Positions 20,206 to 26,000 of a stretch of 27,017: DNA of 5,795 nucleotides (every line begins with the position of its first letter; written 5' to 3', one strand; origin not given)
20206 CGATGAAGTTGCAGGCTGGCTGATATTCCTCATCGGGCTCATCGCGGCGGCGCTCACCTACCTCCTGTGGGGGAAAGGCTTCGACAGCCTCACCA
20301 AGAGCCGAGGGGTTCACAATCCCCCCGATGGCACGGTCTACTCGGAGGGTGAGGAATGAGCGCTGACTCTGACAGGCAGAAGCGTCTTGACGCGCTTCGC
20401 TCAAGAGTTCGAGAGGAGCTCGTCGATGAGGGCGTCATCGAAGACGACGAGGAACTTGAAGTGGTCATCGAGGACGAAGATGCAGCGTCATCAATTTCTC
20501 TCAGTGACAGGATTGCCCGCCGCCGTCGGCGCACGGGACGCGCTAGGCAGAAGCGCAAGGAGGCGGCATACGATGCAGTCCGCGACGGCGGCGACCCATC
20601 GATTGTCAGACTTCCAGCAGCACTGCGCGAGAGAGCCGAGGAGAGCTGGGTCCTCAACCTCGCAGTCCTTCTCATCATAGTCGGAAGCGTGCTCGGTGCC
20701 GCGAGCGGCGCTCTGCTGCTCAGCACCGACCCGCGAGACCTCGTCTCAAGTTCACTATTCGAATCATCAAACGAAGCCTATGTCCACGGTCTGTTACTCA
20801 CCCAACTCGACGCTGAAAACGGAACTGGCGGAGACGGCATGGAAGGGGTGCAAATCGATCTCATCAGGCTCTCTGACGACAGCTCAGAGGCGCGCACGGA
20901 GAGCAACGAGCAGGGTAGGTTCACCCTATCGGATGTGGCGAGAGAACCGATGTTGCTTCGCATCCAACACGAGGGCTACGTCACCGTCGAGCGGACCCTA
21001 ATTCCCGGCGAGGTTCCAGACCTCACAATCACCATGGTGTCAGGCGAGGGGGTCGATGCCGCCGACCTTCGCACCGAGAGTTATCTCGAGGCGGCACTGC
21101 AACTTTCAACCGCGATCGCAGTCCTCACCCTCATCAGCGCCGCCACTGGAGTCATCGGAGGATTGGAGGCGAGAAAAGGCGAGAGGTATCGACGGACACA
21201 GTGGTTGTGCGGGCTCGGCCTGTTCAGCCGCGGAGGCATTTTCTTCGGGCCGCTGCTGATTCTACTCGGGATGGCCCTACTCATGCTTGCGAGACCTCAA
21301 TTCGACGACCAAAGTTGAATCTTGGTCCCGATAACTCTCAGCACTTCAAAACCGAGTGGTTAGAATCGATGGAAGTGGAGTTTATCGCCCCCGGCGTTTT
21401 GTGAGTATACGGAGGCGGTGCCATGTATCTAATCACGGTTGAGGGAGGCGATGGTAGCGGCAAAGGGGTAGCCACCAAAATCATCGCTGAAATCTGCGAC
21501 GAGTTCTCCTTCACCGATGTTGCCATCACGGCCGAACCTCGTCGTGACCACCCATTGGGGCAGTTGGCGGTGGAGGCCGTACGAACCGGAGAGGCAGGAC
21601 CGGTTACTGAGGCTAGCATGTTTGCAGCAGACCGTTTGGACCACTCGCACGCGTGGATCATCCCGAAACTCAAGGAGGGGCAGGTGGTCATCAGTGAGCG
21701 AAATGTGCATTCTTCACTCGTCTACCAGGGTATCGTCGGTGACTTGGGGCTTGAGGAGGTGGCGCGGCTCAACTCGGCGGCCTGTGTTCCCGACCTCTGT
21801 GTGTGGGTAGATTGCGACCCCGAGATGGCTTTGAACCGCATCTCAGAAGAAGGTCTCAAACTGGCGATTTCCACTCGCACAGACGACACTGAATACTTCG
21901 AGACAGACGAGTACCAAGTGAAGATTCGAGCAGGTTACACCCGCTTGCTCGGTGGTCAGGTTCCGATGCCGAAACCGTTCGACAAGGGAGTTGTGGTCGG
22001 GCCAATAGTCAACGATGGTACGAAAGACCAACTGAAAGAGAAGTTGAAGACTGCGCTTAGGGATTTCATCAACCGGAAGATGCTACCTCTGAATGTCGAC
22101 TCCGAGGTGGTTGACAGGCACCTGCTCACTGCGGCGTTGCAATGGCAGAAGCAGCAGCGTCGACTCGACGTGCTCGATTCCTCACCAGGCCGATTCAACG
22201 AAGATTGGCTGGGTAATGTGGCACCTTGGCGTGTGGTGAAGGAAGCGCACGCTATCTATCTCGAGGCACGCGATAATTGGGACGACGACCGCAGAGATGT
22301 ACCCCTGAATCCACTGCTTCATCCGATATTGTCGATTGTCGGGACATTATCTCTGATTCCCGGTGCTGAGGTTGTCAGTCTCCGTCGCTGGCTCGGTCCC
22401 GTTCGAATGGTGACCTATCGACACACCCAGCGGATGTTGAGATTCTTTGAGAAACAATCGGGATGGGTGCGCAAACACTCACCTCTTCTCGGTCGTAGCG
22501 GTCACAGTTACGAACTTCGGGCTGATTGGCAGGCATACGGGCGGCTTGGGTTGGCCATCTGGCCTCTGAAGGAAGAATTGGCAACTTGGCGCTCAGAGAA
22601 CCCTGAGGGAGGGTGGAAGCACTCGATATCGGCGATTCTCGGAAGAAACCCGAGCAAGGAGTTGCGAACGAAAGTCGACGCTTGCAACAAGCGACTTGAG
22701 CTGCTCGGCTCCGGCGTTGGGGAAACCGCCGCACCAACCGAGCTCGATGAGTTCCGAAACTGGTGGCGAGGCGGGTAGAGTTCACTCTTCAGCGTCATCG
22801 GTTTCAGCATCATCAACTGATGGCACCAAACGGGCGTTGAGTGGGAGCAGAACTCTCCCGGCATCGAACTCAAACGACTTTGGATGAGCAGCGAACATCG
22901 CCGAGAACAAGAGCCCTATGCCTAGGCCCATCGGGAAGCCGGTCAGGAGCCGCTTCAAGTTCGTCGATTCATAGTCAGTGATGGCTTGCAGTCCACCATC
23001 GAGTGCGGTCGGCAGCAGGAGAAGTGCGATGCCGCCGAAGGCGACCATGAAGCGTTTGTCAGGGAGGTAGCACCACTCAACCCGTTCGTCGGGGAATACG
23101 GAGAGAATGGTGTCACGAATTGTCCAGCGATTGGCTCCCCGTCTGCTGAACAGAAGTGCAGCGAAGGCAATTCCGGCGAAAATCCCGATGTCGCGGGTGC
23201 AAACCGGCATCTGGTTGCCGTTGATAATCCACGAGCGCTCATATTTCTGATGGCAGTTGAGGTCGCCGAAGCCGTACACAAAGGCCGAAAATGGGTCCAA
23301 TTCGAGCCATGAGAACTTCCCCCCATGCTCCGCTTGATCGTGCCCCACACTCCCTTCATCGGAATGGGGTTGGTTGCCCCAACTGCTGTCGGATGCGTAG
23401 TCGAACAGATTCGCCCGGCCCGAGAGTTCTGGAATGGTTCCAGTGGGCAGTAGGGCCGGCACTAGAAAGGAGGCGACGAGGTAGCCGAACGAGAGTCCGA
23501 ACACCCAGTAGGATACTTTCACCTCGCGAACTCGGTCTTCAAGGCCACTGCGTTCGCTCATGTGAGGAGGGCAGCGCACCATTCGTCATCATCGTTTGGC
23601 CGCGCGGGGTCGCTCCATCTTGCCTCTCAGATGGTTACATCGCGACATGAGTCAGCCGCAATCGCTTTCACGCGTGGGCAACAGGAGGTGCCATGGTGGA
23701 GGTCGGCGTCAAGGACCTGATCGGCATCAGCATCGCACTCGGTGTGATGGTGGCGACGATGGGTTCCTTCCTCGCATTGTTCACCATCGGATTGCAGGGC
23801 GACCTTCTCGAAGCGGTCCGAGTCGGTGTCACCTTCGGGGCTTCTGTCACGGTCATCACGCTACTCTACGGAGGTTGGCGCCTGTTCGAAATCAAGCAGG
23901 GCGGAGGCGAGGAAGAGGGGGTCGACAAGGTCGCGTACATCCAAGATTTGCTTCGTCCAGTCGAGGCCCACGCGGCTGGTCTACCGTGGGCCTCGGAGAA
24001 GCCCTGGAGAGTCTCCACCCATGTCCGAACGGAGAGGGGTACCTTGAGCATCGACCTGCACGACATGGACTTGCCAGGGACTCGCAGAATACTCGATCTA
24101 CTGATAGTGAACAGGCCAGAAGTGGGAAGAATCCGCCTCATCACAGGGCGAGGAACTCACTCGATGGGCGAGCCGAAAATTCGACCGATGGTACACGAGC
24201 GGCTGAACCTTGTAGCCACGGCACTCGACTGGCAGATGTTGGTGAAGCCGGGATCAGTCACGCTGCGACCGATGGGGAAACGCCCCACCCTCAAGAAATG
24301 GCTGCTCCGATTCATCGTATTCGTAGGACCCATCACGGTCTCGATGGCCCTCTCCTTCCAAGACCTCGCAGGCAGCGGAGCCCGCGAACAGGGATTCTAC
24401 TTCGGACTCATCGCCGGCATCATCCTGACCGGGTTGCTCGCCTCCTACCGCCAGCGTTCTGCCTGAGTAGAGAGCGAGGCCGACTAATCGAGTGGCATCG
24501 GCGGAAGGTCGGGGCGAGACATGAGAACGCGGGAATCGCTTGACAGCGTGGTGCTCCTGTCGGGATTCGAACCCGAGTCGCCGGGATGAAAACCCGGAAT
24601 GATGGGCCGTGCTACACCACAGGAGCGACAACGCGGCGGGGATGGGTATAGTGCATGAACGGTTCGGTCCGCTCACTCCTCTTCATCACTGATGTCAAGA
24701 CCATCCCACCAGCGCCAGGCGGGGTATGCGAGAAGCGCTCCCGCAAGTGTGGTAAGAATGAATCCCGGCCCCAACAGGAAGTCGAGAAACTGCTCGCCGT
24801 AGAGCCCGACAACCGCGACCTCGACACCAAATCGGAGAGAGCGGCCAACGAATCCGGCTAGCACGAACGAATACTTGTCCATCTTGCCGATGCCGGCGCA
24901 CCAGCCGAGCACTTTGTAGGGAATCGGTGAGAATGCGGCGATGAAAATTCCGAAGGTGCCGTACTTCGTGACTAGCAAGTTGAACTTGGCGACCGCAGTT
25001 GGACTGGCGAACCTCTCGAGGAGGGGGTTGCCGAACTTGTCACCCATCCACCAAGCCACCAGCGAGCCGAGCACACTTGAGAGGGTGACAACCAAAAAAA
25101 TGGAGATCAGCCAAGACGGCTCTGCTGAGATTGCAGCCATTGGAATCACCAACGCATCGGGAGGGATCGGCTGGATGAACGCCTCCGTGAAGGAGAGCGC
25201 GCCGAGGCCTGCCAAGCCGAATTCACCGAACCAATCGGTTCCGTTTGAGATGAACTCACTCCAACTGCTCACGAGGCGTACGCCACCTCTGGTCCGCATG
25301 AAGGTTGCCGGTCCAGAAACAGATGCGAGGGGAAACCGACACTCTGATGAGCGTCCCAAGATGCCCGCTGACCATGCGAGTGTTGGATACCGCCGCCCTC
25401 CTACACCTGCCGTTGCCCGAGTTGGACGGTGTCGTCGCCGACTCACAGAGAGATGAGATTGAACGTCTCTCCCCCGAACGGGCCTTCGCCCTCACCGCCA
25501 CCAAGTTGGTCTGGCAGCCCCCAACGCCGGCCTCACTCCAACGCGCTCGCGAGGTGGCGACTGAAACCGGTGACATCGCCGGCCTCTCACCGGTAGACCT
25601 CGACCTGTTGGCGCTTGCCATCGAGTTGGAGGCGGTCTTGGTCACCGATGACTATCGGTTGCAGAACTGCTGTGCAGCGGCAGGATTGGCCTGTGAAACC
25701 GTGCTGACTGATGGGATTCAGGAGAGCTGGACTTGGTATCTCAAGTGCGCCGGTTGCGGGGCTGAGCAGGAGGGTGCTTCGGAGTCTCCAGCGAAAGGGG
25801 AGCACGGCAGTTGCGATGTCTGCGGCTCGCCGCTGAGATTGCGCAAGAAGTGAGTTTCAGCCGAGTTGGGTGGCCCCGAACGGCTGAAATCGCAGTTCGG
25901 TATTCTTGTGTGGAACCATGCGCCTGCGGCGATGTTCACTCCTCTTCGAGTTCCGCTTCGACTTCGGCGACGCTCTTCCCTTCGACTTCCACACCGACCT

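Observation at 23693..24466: Membrane-tethered Smr nuclease: candidate ribosome/mRNA quality control at the membrane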

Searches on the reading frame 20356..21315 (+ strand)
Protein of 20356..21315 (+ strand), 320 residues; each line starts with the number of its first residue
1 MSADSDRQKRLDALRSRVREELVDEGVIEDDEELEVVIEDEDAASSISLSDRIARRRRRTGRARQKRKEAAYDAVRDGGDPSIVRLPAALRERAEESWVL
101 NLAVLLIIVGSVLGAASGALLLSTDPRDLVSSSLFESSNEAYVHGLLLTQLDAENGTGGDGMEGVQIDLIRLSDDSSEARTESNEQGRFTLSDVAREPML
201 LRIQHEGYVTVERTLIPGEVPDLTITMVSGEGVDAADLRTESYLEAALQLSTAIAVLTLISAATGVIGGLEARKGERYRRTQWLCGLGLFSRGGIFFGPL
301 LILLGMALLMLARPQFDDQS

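Call 16: search_protein_families(library=pfam, proteins=[window:20356-21315:+], max_evalue=0.01)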
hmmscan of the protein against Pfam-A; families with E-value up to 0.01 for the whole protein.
window:20356-21315:+ (320 aa): 2 families
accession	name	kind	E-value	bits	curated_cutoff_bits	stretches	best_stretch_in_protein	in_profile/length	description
PF13620.12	CarboxypepD_reg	-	6.5e-08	33.3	32.3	1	159-227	11-81/82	Carboxypeptidase regulatory-like domain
PF13715.12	CarbopepD_reg_2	-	0.00052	20.4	32.2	1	170-216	17-63/88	CarboxypepD_reg-like domain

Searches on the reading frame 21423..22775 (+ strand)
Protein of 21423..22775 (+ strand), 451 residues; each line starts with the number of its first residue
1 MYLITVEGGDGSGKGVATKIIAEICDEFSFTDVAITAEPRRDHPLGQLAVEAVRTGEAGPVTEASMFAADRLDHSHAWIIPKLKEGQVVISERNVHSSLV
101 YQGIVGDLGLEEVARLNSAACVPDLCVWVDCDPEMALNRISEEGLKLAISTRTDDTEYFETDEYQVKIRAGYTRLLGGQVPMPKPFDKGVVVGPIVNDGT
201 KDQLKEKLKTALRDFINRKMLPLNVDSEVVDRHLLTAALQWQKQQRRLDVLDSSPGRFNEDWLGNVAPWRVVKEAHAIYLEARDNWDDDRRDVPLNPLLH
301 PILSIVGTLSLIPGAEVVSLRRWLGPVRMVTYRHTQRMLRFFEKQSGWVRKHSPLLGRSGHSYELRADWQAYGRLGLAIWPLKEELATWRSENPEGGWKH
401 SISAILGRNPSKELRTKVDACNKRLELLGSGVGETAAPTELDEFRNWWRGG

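Call 16: search_protein_families(library=pfam, proteins=[window:21423-22775:+], max_evalue=0.01)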
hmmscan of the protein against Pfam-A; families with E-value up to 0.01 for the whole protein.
window:21423-22775:+ (451 aa): 1 family
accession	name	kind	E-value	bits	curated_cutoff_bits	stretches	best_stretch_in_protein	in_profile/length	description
PF02223.23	Thymidylate_kin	-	7.3e-28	97.9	27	1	6-176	1-163/185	Thymidylate kinase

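Call 91: search_protein_families(library=ncbifam, proteins=[window:21423-22775:+], max_evalue=0.001)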
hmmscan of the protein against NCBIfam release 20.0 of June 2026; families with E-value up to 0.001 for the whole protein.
window:21423-22775:+ (451 aa): 2 families
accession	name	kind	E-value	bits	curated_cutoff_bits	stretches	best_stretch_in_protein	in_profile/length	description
TIGR00041.1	DTMP_kinase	equivalog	5.2e-31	107.9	83.25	1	3-176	6-174/196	dTMP kinase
NF005923.0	PRK07933.1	equivalog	4.7e-06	26.1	193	1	3-175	2-182/213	dTMP kinase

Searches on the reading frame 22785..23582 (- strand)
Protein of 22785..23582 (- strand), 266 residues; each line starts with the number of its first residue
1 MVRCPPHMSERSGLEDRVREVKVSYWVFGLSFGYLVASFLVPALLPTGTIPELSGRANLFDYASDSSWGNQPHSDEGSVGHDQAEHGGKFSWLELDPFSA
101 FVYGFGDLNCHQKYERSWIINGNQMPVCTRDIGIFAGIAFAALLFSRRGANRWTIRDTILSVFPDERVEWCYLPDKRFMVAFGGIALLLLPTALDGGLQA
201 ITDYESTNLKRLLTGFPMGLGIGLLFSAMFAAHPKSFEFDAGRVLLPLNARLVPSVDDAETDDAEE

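Call 16: search_protein_families(library=pfam, proteins=[window:22785-23582:-], max_evalue=0.01)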
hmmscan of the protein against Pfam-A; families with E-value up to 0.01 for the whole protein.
window:22785-23582:- (266 aa): 1 family
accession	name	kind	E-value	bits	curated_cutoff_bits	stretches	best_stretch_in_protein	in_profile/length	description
PF09858.14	DUF2085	-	6.3e-23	81.5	25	1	110-224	1-89/90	Predicted membrane protein (DUF2085)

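Call 45: search_protein_families(library=padloc, proteins=[window:22785-23582:-], max_evalue=1)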
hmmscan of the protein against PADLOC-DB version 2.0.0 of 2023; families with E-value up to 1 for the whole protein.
window:22785-23582:- (266 aa): 0 families

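Call 91: search_protein_families(library=ncbifam, proteins=[window:22785-23582:-], max_evalue=0.001)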
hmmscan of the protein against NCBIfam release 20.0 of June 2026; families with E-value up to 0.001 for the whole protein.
window:22785-23582:- (266 aa): 0 families

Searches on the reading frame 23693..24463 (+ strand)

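Call 5: search_protein_families(library=pfam, proteins=[window:23693-24463:+], max_evalue=10)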
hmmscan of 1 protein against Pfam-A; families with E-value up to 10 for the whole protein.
window:23693-24463:+ (257 aa): 1 family
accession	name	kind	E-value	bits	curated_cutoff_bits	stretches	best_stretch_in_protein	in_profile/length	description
PF01713.27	Smr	-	0.0057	17.2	25.7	1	120-172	1-51/77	Smr domain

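Call 6: search_protein_families(library=ncbifam, proteins=[window:23693-24463:+], max_evalue=10)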
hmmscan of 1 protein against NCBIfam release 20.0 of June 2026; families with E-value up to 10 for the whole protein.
window:23693-24463:+ (257 aa): 0 families

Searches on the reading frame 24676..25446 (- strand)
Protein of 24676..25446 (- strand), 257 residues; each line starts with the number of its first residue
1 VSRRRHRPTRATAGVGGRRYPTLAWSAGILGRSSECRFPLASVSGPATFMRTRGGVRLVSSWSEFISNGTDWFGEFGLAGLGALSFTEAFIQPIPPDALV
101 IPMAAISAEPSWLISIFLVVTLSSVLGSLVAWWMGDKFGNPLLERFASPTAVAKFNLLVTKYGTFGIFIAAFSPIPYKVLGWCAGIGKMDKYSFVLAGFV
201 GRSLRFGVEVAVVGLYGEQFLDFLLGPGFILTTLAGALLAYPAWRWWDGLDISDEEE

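Call 16: search_protein_families(library=pfam, proteins=[window:24676-25446:-], max_evalue=0.01)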
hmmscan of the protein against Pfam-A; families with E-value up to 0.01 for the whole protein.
window:24676-25446:- (257 aa): 1 family
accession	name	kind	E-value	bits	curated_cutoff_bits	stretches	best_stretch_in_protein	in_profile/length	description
PF09335.16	VTT_dom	-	9.2e-14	52.4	33.9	1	96-211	3-119/123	VTT domain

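Call 91: search_protein_families(library=ncbifam, proteins=[window:24676-25446:-], max_evalue=0.001)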
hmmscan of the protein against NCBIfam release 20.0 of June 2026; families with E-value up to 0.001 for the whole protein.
window:24676-25446:- (257 aa): 3 families
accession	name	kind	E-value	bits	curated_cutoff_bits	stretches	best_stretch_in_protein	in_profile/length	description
NF052604.1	UndecprPTUtpABac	equivalog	5.1e-06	26.7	250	1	112-197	48-138/198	undecaprenyl phosphate transporter UptA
NF052605.1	UndecprPTUptAStph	equivalog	9.4e-06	25.7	300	1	70-204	6-150/197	undecaprenyl phosphate transporter UptA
NF008102.0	PRK10847.1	equivalog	0.0006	19.6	236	1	94-202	49-164/219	DedA family protein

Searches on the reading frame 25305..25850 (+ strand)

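Call 16: search_protein_families(library=pfam, proteins=[window:25305-25850:+], max_evalue=0.01)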
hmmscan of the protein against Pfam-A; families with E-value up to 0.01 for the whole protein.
window:25305-25850:+ (182 aa): 3 families
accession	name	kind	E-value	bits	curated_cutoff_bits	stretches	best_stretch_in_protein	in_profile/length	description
PF17146.10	PIN_6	-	1.5e-10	41.8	27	1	26-108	2-87/87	PIN domain of ribonuclease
PF08745.17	PIN_5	-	0.00046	20.1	27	1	95-129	155-189/205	PINc domain ribonuclease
PF01850.27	PIN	-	0.0016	19.5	23.6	1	63-121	64-116/120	PIN domain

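Call 91: search_protein_families(library=ncbifam, proteins=[window:25305-25850:+], max_evalue=0.001)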
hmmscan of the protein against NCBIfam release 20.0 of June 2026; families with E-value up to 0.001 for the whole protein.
window:25305-25850:+ (182 aa): 7 families
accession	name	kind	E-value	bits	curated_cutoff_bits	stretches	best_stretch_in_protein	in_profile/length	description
NF009146.0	PRK12496.1-3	equivalog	2.2e-19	69.8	268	1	63-179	41-150/162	hypothetical protein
NF009144.0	PRK12496.1-1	equivalog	3.3e-18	66.3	297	1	60-178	41-151/176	hypothetical protein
NF009145.0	PRK12496.1-2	equivalog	4e-18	65.6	223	1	26-178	6-160/167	hypothetical protein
NF009147.0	PRK12496.1-4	equivalog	1.7e-15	56.9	311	1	24-178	6-155/170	hypothetical protein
NF009148.0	PRK12496.1-5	equivalog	2.2e-15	56.9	243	1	67-174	47-146/163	hypothetical protein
NF003345.0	PRK04358.1-6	equivalog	0.00049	19.6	260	1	95-130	163-198/219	hypothetical protein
TIGR03875.1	RNA_lig_partner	hypoth_equivalog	0.00055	19.4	95.3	1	95-129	157-191/206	RNA ligase partner protein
